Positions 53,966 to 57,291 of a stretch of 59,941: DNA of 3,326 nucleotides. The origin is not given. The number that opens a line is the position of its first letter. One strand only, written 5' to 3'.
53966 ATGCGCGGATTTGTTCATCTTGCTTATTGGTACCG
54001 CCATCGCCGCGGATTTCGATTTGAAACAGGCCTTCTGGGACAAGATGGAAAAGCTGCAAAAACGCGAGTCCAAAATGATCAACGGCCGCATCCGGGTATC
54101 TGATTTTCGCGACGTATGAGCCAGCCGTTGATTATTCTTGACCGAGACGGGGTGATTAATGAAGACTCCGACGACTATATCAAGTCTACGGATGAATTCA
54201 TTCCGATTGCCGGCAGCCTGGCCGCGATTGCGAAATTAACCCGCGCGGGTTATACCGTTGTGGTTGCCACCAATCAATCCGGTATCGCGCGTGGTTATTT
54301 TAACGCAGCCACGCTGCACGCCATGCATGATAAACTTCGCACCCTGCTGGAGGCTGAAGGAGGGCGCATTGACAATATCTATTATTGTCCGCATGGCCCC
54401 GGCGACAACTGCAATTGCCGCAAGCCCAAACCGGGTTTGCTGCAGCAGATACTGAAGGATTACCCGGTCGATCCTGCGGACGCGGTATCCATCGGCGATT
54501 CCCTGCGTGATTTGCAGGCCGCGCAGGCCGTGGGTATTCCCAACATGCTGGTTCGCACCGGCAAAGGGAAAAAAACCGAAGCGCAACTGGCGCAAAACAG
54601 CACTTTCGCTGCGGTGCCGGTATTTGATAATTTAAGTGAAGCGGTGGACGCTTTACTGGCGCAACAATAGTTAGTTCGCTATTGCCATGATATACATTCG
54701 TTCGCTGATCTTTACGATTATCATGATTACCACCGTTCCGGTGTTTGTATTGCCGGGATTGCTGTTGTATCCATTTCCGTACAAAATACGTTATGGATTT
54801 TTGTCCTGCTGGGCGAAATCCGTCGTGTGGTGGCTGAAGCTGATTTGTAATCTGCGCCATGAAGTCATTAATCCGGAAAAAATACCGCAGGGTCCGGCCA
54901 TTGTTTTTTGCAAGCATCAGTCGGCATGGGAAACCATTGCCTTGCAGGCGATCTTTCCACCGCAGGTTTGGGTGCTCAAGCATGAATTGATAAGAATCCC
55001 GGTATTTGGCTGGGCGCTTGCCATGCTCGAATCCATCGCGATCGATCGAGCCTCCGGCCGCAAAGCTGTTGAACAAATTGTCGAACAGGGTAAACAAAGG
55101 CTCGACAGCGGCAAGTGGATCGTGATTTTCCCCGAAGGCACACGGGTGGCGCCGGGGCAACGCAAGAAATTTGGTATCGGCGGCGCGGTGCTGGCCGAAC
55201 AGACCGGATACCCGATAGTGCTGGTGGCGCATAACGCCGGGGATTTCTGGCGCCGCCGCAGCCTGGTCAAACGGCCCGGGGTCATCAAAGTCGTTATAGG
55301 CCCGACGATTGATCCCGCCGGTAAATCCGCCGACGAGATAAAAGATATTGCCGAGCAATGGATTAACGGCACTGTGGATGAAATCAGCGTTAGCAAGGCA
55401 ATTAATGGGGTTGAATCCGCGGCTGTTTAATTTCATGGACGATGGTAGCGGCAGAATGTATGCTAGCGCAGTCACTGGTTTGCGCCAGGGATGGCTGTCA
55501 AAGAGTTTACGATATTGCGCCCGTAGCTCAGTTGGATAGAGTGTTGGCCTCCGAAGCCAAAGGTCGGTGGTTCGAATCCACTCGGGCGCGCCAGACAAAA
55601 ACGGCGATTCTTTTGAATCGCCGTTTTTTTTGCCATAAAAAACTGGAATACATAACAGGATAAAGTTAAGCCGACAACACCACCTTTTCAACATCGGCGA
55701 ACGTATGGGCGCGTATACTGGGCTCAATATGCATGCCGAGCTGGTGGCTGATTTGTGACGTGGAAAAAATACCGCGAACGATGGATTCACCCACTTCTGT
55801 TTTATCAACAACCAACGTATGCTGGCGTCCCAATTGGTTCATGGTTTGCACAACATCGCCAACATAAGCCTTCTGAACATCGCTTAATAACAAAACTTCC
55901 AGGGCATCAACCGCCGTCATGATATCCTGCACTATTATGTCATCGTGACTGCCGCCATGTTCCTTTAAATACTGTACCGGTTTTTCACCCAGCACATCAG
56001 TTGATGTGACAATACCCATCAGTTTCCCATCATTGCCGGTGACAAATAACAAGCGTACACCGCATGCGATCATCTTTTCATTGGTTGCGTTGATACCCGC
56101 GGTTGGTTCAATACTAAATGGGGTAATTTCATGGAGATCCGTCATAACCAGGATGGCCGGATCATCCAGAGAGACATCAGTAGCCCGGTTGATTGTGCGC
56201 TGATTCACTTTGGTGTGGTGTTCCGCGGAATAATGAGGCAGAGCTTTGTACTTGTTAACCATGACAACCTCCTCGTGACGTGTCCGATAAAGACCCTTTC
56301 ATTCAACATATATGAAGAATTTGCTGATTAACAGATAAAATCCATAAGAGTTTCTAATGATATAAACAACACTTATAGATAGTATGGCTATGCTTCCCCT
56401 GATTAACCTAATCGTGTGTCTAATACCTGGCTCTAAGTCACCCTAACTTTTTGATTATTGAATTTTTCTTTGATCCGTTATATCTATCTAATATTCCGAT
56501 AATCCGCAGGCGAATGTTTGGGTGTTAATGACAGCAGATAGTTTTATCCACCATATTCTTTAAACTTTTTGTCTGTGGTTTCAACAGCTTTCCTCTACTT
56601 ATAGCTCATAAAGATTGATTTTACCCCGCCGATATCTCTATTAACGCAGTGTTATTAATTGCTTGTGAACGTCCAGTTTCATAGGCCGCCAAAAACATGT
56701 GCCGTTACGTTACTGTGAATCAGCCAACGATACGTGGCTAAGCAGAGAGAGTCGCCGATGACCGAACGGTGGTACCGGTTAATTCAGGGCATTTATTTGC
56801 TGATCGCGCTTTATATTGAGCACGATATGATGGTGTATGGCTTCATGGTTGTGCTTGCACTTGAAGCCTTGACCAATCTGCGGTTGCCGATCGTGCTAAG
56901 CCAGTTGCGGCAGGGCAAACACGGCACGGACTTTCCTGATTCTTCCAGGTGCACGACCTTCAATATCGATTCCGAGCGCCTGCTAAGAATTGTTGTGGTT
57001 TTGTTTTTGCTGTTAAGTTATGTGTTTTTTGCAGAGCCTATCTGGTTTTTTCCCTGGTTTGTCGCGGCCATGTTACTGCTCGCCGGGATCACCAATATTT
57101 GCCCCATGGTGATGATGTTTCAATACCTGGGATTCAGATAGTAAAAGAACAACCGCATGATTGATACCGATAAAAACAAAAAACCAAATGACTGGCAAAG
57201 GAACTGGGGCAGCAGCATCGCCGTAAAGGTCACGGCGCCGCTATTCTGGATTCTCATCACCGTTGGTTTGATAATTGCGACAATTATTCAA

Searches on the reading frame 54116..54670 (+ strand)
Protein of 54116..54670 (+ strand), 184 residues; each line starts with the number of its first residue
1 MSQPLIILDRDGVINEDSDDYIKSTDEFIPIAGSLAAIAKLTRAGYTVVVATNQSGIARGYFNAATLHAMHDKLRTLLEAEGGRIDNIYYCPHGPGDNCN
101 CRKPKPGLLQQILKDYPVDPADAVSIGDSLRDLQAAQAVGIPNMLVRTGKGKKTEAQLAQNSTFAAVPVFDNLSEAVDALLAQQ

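Call 54: search_protein_families(library=pfam, proteins=[window:54116-54670:+], max_evalue=0.001)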
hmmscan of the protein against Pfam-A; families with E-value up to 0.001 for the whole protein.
window:54116-54670:+ (184 aa): 4 families
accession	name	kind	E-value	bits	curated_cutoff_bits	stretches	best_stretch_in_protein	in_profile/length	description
PF13242.12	Hydrolase_like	-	6.4e-15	55.3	22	1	101-176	2-75/75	HAD-hyrolase-like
PF00702.32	Hydrolase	-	3.5e-10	41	26.4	1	13-140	82-191/191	haloacid dehalogenase-like hydrolase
PF13419.12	HAD_2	-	2.5e-09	37.9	23.8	1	97-144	129-176/178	Haloacid dehalogenase-like hydrolase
PF08645.17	PNK3P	-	2.9e-07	30.8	22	1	14-118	20-111/161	Polynucleotide kinase 3 phosphatase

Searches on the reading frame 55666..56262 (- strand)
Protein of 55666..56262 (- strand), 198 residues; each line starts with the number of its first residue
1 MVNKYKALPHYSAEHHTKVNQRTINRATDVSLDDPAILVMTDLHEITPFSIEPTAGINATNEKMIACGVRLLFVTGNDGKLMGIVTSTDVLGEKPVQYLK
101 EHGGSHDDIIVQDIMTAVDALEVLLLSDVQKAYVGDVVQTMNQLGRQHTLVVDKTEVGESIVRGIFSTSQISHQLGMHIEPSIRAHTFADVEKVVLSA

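Call 54: search_protein_families(library=pfam, proteins=[window:55666-56262:-], max_evalue=0.001)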
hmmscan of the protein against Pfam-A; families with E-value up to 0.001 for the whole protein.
window:55666-56262:- (198 aa): 1 family
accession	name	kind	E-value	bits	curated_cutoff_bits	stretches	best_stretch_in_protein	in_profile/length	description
PF00571.33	CBS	-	1.3e-05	25.9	24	0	48-92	9-53/57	CBS domain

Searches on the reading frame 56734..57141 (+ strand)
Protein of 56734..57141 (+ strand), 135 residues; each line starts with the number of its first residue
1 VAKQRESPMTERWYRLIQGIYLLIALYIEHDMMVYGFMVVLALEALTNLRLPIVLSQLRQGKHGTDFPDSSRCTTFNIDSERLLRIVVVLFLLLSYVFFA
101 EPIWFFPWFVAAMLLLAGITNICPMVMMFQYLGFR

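Call 54: search_protein_families(library=pfam, proteins=[window:56734-57141:+], max_evalue=0.001)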
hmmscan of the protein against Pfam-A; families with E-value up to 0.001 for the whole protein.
window:56734-57141:+ (135 aa): 1 family
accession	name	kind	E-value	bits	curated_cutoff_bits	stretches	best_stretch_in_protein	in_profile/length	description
PF11127.14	YgaP-like_TM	-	4.2e-11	43.2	25.3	1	81-130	9-59/66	Inner membrane protein YgaP-like, transmembrane domain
